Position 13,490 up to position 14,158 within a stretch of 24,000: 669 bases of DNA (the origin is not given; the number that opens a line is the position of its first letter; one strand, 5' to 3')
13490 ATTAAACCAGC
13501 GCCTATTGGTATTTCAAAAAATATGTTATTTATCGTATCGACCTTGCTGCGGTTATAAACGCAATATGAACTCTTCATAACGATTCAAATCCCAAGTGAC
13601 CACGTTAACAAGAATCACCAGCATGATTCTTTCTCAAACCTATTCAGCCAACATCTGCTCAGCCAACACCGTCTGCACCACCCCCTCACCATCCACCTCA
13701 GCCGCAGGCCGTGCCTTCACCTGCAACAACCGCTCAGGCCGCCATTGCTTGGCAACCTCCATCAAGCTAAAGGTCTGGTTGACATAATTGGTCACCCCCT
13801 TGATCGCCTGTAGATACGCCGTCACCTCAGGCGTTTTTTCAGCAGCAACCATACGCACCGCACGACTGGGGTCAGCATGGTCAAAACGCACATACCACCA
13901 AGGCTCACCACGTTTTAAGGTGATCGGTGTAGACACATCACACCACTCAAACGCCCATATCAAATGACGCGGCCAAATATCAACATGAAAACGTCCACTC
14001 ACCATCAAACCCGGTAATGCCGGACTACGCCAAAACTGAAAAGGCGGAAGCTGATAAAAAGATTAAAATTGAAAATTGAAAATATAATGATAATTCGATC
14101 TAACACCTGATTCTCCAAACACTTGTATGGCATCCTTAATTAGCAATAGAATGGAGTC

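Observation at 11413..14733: AT-rich ~3.2-kb islet bounded by 46/47-nt direct repeats that duplicate the rhodanese 3' end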

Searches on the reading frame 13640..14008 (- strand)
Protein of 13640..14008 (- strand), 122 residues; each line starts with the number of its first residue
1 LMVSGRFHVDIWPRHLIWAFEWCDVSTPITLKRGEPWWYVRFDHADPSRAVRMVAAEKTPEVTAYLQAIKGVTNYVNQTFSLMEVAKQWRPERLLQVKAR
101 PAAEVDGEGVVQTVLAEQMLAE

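Call 6: search_protein_families(library=pfam, proteins=[window:13640-14008:-], max_evalue=0.01)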
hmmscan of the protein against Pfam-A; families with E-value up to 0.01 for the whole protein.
window:13640-14008:- (122 aa): 0 families

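Call 7: search_protein_families(library=ncbifam, proteins=[window:13640-14008:-], max_evalue=0.01)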
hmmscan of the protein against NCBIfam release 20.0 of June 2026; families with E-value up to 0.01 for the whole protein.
window:13640-14008:- (122 aa): 1 family
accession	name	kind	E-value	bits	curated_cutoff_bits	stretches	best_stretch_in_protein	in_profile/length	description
TIGR04338.1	HEXXH_Rv0185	hypoth_equivalog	0.0029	17.5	90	1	42-102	19-80/161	TIGR04338 family metallohydrolase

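Call 16: search_protein_families(library=padloc, proteins=[window:13640-14008:-], max_evalue=0.01)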
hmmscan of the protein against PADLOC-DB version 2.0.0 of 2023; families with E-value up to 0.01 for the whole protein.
window:13640-14008:- (122 aa): 0 families
